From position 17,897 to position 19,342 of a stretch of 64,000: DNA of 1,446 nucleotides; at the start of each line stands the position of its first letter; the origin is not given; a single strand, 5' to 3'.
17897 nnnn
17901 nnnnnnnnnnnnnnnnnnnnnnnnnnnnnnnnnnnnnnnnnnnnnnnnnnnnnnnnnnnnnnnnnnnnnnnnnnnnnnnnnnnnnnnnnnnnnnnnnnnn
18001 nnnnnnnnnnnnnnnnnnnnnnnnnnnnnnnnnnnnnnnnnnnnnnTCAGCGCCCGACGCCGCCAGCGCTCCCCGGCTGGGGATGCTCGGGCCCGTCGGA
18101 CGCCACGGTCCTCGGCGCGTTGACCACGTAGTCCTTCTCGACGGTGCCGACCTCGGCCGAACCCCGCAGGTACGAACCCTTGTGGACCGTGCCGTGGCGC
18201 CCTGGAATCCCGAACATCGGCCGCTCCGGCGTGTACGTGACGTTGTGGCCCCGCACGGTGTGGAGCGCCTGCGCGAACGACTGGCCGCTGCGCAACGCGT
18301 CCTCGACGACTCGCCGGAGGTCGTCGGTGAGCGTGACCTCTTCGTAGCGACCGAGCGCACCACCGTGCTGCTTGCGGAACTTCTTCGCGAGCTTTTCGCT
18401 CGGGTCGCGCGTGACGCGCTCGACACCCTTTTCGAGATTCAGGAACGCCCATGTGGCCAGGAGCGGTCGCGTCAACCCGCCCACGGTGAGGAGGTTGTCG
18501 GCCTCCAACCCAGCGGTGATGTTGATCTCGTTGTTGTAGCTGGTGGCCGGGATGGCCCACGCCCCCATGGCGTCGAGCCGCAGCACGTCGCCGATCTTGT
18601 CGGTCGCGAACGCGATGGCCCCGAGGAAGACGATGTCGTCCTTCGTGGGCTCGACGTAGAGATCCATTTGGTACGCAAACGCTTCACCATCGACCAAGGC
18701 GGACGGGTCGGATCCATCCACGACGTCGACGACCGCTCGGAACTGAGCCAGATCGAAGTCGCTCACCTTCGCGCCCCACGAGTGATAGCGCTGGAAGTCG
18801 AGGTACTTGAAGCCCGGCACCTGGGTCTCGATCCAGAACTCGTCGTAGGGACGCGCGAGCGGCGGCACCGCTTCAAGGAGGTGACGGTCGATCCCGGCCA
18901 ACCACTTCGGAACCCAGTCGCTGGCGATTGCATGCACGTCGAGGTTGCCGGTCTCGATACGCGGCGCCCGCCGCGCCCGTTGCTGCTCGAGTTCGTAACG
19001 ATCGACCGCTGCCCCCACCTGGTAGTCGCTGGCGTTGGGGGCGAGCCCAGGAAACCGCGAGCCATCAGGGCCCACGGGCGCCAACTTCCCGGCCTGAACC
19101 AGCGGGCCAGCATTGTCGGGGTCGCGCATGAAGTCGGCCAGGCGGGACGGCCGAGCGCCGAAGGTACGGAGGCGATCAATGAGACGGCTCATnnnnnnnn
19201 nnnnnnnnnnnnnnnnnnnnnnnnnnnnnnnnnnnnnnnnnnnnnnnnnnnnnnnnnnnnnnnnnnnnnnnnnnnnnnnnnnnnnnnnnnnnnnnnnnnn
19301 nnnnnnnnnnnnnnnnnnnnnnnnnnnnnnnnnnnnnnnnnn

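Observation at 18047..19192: Orphan ~380-aa ORF inserted between rplA and rplJ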

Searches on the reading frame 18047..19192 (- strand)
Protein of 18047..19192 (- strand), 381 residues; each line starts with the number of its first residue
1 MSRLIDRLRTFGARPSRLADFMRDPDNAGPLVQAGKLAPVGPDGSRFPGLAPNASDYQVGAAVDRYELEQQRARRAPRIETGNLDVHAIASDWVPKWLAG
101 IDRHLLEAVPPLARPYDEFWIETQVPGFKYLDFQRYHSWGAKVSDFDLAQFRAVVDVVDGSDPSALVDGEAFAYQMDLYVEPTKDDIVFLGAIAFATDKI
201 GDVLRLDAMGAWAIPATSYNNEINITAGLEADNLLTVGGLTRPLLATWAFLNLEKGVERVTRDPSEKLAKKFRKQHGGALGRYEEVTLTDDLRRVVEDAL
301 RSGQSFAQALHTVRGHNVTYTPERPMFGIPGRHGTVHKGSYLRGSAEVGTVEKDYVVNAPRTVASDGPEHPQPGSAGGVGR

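Call 3: search_protein_families(library=pfam, proteins=[window:18047-19192:-], max_evalue=1)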
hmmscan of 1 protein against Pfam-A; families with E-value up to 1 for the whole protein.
window:18047-19192:- (381 aa): 0 families

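Call 4: search_protein_families(library=phrogs, proteins=[window:18047-19192:-], max_evalue=1)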
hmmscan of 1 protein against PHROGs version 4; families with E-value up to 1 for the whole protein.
window:18047-19192:- (381 aa): 1 family
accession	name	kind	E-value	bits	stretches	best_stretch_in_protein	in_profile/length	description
phrog_20769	-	unknown function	2.4e-09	37.7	1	109-359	61-316/318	-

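Call 5: search_protein_families(library=ncbifam, proteins=[window:18047-19192:-], max_evalue=1)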
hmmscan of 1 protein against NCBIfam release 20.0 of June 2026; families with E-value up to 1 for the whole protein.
window:18047-19192:- (381 aa): 0 families

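Call 6: search_protein_families(library=padloc, proteins=[window:18047-19192:-], max_evalue=1)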
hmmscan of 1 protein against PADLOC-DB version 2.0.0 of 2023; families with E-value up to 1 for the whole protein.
window:18047-19192:- (381 aa): 0 families

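Call 7: find_homologous_proteins(query=window:18047-19192:-)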
Query window:18047-19192:- (381 aa): 2 proteins with E <= 0.001 among 8000 candidates.
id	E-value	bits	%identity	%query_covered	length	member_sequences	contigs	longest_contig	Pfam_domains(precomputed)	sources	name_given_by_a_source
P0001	9.6e-257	869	100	100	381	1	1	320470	-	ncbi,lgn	ncbi:MAG: hypothetical protein ACOYNI_00085 [Acidimicrobiia bacterium]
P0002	4.1e-150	518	67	91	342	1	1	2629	-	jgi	-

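Call 10: find_encoding_contigs(protein=P0002, flank=5000)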
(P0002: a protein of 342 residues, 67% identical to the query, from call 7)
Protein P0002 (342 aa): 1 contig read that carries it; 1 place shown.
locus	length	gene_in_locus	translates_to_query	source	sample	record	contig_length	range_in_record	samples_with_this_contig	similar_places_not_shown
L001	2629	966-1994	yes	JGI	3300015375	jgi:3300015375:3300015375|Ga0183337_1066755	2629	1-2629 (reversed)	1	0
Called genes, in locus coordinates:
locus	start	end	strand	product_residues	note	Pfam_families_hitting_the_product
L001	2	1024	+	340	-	?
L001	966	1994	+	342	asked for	-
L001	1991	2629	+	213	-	?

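Call 16: search_dna_similar(query=window:18047-19192:-, collection=phages, mode=protein, max_evalue=0.01, max_rows=30)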
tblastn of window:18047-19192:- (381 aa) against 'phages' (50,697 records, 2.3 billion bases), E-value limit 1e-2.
Records with a match: 4; places in all: 4; records where one place covers at least 80% of the query: 0.
Best place of each record, by identity: <60% 4.
By first word of the organism name: Mycobacterium 4.
By host as written in the record: Mycobacterium smegmatis mc2 155 4.
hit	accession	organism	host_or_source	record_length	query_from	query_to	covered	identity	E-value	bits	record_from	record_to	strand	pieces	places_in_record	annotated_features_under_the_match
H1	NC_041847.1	Mycobacterium phage Mutaforma13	Mycobacterium smegmatis mc2 155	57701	112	360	65%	25.1%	6e-3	45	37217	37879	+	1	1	50: hypothetical protein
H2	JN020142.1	Mycobacterium phage Mutaforma13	Mycobacterium smegmatis mc2 155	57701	112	360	65%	25.1%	6e-3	45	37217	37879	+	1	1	50: hypothetical protein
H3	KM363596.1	Mycobacterium phage Omnicron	Mycobacterium smegmatis mc2 155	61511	112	355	64%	25.2%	1e-4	50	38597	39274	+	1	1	hypothetical protein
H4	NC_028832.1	Mycobacterium phage Omnicron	Mycobacterium smegmatis mc2 155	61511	112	355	64%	25.2%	1e-4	50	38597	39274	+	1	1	hypothetical protein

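Call 17: search_solved_structures(query=A1, max_evalue=10)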
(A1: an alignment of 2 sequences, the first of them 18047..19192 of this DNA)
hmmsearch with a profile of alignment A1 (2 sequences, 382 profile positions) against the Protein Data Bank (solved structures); distinct sequences matched with E-value up to 10: 11.
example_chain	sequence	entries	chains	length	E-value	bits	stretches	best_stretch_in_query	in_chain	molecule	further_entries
7rdr_A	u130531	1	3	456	6.5e-07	31.7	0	288-306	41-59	Circular tendon repeat protein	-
4a5q_A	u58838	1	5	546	0.31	13.1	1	22-71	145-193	CHI1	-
3oa5_A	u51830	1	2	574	0.33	13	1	22-71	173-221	Chi1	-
9gfp_A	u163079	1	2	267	0.39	12.7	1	186-256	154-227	HTH-type transcriptional activator CsvR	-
7r81_k1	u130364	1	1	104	0.63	12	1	252-303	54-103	60S ribosomal protein L36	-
2hlj_A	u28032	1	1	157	1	11.3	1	117-181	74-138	Hypothetical protein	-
6xiu_A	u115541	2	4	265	1.1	11.2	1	185-255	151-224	Regulatory protein Rns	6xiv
9ca6_A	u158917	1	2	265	1.1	11.2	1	185-255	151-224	Regulatory protein Rns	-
9ca5_A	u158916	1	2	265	1.1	11.2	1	185-255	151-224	AraC-family, transcriptional regulator Rns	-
8vrq_A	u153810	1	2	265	1.1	11.2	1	185-255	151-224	Regulatory protein Rns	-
8vst_A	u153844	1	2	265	1.1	11.2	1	185-255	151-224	Regulatory protein Rns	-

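Call 19: get_annotated_region(hit=H4, flank=6000)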
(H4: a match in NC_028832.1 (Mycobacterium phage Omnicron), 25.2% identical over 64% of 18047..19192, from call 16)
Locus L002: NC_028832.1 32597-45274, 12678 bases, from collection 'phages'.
description: Mycobacteriophage Omnicron, complete genome.
organism: Mycobacterium phage Omnicron (NCBI taxid 1541819)
taxonomy: Viruses; Duplodnaviria; Heunggongvirae; Uroviricota; Caudoviricetes; Weiservirinae; Kratiovirus; Kratiovirus omnicron
host: Mycobacterium smegmatis mc2 155; source: soil; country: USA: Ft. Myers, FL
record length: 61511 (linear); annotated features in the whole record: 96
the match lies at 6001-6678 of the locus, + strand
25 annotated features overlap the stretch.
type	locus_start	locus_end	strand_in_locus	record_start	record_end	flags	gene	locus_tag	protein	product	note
CDS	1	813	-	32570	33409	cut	-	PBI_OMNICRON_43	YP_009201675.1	hypothetical protein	-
CDS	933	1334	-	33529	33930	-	-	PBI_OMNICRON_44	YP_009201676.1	transcriptional repressor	-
CDS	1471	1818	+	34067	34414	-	-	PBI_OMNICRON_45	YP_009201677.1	transcriptional repressor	-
CDS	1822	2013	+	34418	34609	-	-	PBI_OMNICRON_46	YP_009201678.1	hypothetical protein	-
CDS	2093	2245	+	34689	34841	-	-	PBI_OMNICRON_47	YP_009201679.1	hypothetical protein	-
CDS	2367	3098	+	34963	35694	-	-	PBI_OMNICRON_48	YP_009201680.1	hypothetical protein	-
CDS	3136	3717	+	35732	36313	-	-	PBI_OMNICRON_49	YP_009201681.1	hypothetical protein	-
CDS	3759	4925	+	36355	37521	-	-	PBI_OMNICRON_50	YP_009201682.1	DNA polymerase processivity factor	DNA polymerase III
CDS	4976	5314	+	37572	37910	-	-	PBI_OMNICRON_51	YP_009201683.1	secreted protein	-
CDS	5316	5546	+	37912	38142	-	-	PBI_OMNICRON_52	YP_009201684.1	hypothetical protein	-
CDS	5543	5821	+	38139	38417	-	-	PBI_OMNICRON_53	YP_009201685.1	hypothetical protein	-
CDS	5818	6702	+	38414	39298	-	-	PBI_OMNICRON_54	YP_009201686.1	hypothetical protein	-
CDS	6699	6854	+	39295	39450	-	-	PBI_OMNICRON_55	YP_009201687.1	hypothetical protein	-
CDS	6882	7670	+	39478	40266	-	-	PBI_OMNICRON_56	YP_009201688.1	DNA polymerase exonuclease subunit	DNA polymerase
CDS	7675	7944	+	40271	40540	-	-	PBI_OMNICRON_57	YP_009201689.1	hypothetical protein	-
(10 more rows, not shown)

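Call 20: get_annotated_region(hit=H1, flank=6000)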
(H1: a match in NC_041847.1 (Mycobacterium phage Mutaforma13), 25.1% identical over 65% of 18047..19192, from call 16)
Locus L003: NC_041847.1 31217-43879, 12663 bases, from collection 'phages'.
description: Mycobacterium phage Mutaforma13, complete genome.
organism: Mycobacterium phage Mutaforma13 (NCBI taxid 2922219)
taxonomy: Viruses; Duplodnaviria; Heunggongvirae; Uroviricota; Caudoviricetes; Gracegardnervirinae; Cheoctovirus; Mycobacterium virus Mutaforma13
host: Mycobacterium smegmatis mc2 155; source: soil; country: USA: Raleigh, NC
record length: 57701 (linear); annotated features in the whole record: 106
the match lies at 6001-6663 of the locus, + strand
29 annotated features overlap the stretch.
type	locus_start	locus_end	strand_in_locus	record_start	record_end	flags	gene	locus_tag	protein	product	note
CDS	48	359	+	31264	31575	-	39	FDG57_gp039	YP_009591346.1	hypothetical protein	gp39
CDS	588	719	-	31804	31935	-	40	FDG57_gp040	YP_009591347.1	hypothetical protein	gp40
CDS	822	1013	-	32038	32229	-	41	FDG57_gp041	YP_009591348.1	hypothetical protein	gp41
CDS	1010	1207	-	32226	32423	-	42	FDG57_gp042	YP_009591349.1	HTH DNA binding protein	gp42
CDS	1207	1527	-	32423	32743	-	43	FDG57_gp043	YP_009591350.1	hypothetical protein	gp43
CDS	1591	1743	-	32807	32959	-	44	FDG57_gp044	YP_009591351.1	hypothetical protein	gp44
CDS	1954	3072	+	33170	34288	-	45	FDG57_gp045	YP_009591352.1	integrase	gp45; integrase (Y-Int)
CDS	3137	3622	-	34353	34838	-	46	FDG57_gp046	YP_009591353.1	hypothetical protein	gp46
CDS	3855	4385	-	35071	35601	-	47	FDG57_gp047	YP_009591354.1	transcriptional repressor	gp47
CDS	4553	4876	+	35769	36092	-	48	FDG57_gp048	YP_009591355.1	HTH DNA binding protein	gp48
CDS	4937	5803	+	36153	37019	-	49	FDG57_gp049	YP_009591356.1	antirepressor KilAC domain-containing protein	gp49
CDS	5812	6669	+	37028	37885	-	50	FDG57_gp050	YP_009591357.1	hypothetical protein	gp50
CDS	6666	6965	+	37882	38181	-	51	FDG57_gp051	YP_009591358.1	hypothetical protein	gp51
CDS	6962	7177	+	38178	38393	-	52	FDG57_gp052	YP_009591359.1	hypothetical protein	gp52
CDS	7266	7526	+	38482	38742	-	53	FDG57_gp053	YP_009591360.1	excisionase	gp53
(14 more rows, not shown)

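Call 26: search_protein_representatives(alignment_id=A1)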
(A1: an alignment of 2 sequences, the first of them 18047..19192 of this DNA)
Query: 2 sequences, 382 profile positions. Proteins with E-value up to 0.001 (for the whole library): 1905; up to 1e-10: 176; up to 1e-30: 1. The best 150 are listed.
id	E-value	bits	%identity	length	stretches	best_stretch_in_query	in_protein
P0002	2.8e-220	747.2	-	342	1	37-382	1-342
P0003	1.2e-18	83.6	-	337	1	230-362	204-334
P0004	1.4e-18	83.4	-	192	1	232-360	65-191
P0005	4.2e-17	78.5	-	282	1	236-361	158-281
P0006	6.9e-17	77.8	-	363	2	228-361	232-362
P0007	7.2e-17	77.7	-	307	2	232-361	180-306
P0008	1.2e-16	76.9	-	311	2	228-361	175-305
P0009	4.8e-16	75.0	-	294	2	245-361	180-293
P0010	7.1e-16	74.4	-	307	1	81-360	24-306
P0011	7.5e-16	74.4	-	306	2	237-360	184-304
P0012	7.5e-16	74.4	-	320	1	238-361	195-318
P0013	8.9e-16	74.1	-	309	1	245-360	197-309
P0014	2.4e-15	72.7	-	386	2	237-361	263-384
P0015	3.2e-15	72.3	-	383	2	239-360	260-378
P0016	4.0e-15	72.0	-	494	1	50-366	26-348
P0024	1.4e-14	70.2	-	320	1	240-360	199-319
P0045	8.4e-14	67.6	-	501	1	2-358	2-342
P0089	3.3e-12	62.4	-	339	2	248-362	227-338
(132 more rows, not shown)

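Call 28: predict_structure(alignment_id=A1)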
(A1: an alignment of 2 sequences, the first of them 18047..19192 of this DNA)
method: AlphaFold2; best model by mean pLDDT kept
length: 381 residues; sequences in the alignment: 2
mean_pLDDT: 32.5   pTM: 0.21
mean pLDDT of the five models: 32.5, 32.3, 30.6, 29.6, 28.2
residues with pLDDT >= 90: 0; 70-90: 0; 50-70: 5; < 50: 376
segments of 3 or more residues with pLDDT < 50: 1-52, 57-60, 65-301, 303-381
pLDDT, mean of each block of 10 residues (from residue 1): 36 37 38 33 41 49 49 35 27 30 27 28 38 31 34 35 27 24 29 34 34 34 30 33 34 27 34 36 27 44 44 31 22 23 22 23 29 29 30
secondary structure, 60 per line:
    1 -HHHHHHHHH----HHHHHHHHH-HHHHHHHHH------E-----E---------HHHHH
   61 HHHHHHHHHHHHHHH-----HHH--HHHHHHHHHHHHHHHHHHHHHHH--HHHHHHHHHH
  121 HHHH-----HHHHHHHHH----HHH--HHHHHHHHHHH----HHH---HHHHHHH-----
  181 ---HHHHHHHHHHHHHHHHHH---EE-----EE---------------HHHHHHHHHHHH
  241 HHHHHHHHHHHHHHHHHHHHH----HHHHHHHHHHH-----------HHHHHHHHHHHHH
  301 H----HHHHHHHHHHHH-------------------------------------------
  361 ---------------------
elements in order: H2-10 H15-23 H25-33 H56-75 H86-108 H111-124 H130-138 H148-158 H169-175 H184-201 H229-261 H266-276 H288-301 H306-317

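Call 29: search_protein_families(library=pfam, alignment_id=A2, max_evalue=0.01)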
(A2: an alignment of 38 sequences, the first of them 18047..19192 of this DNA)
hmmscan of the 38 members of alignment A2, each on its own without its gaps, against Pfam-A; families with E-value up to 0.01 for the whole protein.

A. member 1, window:18047-19192:- (381 aa): 0 families

B. families by the number of members that match (of 38 scanned): 1 family
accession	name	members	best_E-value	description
PF08814.16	XisH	3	0.0019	XisH protein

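Call 30: find_homologous_proteins(query=A2, max_evalue=0.00001)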
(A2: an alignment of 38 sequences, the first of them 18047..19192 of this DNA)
Query A2 (38 sequences) (381 aa, profile of the alignment): 5 proteins with E <= 0.00001 among 8000 candidates.
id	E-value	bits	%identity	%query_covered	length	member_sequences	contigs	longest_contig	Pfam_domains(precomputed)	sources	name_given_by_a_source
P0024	9.7e-83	297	37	32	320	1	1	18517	-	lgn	-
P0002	1.3e-73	267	67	91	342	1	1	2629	-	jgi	-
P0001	4.6e-72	262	100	100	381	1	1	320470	-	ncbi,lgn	ncbi:MAG: hypothetical protein ACOYNI_00085 [Acidimicrobiia bacterium]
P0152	5.5e-57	212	35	33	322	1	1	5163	-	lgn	-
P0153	7.0e-36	142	35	13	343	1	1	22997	PF26125.1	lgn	-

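Call 31: search_protein_families(library=pfam, proteins=[P0153, P0152, P0024, P0007, P0045], max_evalue=0.1)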
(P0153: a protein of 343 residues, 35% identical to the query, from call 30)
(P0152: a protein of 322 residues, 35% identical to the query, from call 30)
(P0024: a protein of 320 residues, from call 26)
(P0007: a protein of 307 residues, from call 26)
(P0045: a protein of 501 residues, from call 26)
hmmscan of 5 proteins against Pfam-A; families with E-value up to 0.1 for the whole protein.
P0153 (343 aa): 0 families

P0152 (322 aa): 0 families

P0024 (320 aa): 0 families

P0007 (307 aa): 0 families

P0045 (501 aa): 1 family
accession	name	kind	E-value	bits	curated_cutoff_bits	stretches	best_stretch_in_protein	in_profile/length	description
PF08814.16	XisH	-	0.0084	16.7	25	1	418-452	54-88/134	XisH protein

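Call 32: find_homologous_proteins(query=P0007, max_evalue=0.00001)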
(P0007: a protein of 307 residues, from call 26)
Query P0007 (307 aa): 802 proteins with E <= 0.00001 among 5493 candidates; the best 120 are listed.
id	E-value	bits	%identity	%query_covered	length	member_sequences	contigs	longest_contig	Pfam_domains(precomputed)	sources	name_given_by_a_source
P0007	1.2e-208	709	100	100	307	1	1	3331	-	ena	-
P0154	1.5e-70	256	48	93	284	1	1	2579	-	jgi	jgi:hypothetical protein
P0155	1.7e-70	256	47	100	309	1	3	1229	-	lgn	-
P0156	2.5e-70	255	46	99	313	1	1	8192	-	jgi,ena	-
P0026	4.0e-64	235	45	99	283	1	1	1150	-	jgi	jgi:hypothetical protein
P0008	5.4e-64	234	46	100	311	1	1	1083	-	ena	-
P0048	7.1e-63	231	43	92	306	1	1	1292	-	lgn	-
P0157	3.4e-62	228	83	37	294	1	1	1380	-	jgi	jgi:hypothetical protein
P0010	9.9e-62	227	43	100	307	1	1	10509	-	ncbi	-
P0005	4.3e-61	225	44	99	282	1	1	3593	-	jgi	jgi:hypothetical protein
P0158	4.8e-61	225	43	99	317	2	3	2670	-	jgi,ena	-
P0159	9.9e-61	224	43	100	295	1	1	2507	-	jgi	jgi:hypothetical protein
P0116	1.1e-59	220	44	100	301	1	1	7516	-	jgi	jgi:hypothetical protein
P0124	1.2e-59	220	46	99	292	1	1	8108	-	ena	-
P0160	1.4e-59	220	41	100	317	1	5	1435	-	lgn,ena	-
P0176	8.9e-49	184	39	98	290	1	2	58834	-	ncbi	ncbi:MAG: hypothetical protein V3T08_09425 [Gemmatimonadota bacterium]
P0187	3.8e-47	179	40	100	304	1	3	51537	-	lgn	-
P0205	1.7e-45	173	39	91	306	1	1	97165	-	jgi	jgi:hypothetical protein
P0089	3.0e-44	169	38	92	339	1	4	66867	-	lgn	-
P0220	7.1e-44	168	35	98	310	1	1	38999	-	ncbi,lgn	-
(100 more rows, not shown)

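Call 35: find_encoding_contigs(protein=P0205, flank=10000, max_places=2)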
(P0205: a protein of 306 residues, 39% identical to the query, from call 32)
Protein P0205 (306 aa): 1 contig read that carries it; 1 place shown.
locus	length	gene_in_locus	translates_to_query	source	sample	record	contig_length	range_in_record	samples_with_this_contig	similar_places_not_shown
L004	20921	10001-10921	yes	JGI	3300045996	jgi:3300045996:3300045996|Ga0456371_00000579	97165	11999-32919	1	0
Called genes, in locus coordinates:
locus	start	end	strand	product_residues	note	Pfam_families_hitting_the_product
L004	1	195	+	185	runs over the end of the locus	PF13392:HNH_3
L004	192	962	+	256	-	-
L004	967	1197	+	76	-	-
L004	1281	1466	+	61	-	-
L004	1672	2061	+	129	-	-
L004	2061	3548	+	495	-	-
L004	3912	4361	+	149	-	-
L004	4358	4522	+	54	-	-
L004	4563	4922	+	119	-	-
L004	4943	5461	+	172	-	-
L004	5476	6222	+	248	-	PF00149:Metallophos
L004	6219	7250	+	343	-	-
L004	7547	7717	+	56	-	-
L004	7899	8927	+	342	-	-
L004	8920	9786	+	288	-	PF03969:AFG1_ATPase (weak)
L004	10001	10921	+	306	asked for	-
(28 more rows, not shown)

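Call 36: find_encoding_contigs(protein=P0176, flank=10000, max_places=2)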
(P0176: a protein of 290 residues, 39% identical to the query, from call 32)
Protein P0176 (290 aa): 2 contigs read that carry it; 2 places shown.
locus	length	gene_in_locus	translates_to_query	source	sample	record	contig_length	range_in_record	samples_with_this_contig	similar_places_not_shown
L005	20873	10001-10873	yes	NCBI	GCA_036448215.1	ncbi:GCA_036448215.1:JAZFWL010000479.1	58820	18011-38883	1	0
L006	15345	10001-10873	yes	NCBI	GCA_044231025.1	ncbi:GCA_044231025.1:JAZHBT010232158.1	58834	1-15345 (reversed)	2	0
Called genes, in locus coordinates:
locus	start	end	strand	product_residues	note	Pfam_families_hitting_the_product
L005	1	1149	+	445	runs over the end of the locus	PF00293:NUDIX, PF14815:NUDIX_4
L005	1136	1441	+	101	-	-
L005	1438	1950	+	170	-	-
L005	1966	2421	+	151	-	-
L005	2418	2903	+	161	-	-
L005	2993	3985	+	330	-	-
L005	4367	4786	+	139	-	-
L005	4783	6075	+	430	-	PF03237:Terminase_6N (weak)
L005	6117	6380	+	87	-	-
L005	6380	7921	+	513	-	PF05136:Phage_portal_2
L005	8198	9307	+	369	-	PF04233:Phage_Mu_F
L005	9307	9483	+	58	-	-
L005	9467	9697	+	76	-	-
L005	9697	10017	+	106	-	-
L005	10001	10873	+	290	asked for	-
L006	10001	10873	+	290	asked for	-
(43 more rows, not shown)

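Call 37: search_solved_structures(query=A3, max_evalue=10)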
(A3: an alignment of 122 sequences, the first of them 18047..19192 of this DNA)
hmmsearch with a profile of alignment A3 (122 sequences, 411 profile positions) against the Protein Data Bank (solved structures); distinct sequences matched with E-value up to 10: 2.
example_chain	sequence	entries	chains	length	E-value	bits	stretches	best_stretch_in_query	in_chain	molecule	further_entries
3r1n_A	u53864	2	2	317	0.97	11.9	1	102-209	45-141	MAP kinase-activated protein kinase 3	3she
3fhr_A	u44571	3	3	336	1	11.7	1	102-209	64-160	MAP kinase-activated protein kinase 3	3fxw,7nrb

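Call 38: search_protein_families(library=phrogs, alignment_id=A2, max_evalue=0.001)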
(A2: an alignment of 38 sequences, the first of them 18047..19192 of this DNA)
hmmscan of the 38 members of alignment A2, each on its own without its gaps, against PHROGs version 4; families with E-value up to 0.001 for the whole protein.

A. member 1, window:18047-19192:- (381 aa): 1 family
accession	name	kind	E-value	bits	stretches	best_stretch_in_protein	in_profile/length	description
phrog_20769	-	unknown function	2.4e-09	37.7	1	109-359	61-316/318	-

B. families by the number of members that match (of 38 scanned): 1 family
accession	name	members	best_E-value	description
phrog_20769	-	38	1e-38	-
